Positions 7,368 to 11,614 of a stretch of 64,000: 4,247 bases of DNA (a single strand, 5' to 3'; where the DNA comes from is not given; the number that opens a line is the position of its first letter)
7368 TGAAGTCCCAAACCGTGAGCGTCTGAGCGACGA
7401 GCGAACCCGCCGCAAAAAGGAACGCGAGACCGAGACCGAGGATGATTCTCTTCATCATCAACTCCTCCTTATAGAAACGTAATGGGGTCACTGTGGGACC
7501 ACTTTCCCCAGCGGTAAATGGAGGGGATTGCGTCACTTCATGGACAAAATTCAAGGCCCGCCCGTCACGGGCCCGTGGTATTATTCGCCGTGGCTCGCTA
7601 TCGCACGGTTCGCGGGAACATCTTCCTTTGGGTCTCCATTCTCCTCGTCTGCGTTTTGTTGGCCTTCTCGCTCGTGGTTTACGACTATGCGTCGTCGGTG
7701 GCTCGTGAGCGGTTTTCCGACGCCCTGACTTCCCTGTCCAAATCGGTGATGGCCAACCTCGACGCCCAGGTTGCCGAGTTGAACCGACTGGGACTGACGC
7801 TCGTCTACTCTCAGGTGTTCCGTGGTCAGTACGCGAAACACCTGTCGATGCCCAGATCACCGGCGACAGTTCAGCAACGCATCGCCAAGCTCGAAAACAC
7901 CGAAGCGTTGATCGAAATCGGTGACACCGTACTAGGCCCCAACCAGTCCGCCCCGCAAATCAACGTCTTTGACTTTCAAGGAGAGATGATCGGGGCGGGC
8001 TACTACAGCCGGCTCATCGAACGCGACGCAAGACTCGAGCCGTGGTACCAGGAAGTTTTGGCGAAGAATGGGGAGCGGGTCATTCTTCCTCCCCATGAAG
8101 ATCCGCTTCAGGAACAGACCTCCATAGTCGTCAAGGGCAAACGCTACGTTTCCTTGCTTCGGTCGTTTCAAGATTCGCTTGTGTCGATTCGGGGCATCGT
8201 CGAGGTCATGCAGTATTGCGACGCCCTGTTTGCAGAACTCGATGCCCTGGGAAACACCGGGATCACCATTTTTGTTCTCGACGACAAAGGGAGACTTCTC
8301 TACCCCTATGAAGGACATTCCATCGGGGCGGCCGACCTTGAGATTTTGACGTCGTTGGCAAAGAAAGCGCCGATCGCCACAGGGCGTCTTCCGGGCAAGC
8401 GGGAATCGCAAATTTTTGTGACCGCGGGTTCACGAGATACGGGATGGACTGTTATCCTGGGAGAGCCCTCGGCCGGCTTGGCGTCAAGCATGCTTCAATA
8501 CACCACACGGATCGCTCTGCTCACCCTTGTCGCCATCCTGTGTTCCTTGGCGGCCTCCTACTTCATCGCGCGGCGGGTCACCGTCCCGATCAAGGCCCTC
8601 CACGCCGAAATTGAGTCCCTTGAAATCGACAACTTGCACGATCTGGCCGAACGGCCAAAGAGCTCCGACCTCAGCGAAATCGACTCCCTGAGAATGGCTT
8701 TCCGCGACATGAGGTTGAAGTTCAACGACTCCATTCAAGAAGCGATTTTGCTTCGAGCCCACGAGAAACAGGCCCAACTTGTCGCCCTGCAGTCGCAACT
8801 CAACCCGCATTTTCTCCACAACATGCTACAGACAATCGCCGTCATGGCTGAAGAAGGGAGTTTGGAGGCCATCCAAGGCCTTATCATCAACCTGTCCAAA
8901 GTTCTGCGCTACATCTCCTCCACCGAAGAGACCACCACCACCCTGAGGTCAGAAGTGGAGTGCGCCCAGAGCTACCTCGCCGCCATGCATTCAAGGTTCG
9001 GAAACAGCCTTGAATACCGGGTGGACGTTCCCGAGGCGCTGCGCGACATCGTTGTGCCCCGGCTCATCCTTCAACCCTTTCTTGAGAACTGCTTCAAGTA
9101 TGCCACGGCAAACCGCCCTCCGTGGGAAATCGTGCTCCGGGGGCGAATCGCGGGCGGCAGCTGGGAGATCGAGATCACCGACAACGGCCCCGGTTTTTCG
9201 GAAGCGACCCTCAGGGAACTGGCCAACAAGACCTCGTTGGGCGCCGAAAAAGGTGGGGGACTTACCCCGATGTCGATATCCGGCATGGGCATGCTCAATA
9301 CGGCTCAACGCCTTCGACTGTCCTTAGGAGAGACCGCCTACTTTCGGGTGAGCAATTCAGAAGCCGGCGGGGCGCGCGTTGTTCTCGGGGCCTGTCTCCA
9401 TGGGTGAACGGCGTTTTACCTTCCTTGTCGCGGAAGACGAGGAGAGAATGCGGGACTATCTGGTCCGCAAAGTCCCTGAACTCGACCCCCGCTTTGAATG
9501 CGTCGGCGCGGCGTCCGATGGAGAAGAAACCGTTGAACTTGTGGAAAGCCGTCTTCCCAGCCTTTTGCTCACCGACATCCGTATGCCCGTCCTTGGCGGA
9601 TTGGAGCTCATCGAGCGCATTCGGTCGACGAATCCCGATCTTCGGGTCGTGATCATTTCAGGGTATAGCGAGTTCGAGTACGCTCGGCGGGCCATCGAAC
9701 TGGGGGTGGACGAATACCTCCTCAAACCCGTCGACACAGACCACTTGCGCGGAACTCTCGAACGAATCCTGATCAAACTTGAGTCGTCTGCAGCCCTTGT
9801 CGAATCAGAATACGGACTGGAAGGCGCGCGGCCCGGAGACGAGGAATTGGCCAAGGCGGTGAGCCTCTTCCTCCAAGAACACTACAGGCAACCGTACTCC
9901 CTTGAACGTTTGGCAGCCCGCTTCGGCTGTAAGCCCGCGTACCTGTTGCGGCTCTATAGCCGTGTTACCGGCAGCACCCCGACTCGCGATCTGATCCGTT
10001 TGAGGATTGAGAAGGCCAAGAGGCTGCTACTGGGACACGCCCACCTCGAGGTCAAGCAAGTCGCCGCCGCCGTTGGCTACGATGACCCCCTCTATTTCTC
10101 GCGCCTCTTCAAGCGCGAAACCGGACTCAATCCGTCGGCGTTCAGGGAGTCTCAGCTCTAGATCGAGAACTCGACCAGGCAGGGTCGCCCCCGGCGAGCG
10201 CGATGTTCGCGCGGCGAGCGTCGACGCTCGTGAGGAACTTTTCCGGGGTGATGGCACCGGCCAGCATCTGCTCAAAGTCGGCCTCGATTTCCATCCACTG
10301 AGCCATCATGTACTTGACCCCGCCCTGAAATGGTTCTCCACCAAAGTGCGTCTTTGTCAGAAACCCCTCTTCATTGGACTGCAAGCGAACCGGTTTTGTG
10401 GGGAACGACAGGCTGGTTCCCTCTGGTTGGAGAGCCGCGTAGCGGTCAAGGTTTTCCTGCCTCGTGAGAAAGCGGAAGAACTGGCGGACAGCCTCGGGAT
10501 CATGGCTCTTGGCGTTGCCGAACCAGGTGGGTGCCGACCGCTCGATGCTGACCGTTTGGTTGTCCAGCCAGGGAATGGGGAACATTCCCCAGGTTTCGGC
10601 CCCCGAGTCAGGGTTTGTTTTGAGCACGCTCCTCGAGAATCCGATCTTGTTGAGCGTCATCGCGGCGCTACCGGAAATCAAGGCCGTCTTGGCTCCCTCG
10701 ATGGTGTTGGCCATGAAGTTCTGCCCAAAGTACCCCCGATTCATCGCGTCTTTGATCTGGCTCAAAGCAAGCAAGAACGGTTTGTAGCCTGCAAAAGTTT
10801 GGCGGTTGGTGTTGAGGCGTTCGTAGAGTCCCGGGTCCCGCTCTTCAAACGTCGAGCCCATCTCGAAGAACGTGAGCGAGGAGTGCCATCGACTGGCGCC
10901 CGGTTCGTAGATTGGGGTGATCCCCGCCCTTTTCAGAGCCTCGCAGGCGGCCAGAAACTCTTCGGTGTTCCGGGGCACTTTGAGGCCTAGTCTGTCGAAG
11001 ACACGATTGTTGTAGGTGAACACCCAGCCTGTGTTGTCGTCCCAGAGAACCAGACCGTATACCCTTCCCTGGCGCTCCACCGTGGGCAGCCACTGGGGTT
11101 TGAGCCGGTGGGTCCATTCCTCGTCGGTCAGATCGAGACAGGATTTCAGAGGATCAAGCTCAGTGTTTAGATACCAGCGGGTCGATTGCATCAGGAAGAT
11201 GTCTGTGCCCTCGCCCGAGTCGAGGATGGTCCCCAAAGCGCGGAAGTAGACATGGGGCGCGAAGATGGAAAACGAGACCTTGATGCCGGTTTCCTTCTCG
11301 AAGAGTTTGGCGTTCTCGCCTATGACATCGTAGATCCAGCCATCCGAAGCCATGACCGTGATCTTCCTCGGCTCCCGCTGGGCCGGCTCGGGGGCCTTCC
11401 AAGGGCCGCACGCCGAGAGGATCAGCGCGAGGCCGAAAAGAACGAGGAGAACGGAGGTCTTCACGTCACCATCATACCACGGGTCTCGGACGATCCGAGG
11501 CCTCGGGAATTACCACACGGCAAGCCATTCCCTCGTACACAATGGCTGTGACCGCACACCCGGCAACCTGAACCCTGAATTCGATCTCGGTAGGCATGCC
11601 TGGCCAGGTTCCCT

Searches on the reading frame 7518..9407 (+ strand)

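Call 6: search_protein_families(library=pfam, proteins=[window:7518-9407:+])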
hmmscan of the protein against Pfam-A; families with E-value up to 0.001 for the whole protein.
window:7518-9407:+ (629 aa): 4 families
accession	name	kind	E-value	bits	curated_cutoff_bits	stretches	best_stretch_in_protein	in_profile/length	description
PF06580.19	His_kinase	-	1.7e-20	73.5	25.2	1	419-498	1-81/81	Histidine kinase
PF02743.24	dCache_1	-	4.6e-07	30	45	0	63-213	4-131/240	Cache domain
PF02518.31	HATPase_c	-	1.7e-06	28.9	26.4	1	515-623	7-105/111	Histidine kinase-, DNA gyrase B-, and HSP90-like ATPase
PF20380.3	DUF6675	-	0.00048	19.8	27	1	337-483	9-132/254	Family of unknown function (DUF6675)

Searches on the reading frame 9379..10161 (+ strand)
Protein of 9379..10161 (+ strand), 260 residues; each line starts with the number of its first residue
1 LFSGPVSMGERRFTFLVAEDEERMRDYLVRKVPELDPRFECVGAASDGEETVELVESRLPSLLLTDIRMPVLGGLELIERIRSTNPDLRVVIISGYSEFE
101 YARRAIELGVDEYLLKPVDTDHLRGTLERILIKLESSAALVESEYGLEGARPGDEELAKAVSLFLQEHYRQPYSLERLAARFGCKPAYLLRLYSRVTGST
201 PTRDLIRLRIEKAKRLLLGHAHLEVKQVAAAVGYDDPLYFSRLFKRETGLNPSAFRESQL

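Call 6: search_protein_families(library=pfam, proteins=[window:9379-10161:+])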
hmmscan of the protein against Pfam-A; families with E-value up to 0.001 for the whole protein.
window:9379-10161:+ (260 aa): 3 families
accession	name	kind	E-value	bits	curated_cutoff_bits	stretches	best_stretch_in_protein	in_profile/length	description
PF00072.30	Response_reg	-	6.9e-23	81.4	30.2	1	16-126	2-109/111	Response regulator receiver domain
PF12833.13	HTH_18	-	5.4e-21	75.1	33.6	1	178-257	1-79/80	Helix-turn-helix domain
PF00165.29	HTH_AraC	-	3.1e-14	53.1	26.6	1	223-256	9-41/42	Bacterial regulatory helix-turn-helix proteins, AraC family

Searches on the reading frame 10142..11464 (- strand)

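Call 6: search_protein_families(library=pfam, proteins=[window:10142-11464:-])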
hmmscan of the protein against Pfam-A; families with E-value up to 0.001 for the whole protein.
window:10142-11464:- (440 aa): 2 families
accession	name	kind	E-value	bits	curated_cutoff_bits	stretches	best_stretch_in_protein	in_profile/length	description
PF01547.30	SBP_bac_1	-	3.8e-19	70.2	26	1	50-338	16-305/307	Bacterial extracellular solute-binding protein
PF13416.11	SBP_bac_8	-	3.5e-11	43.9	27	1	53-347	4-257/279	Bacterial extracellular solute-binding protein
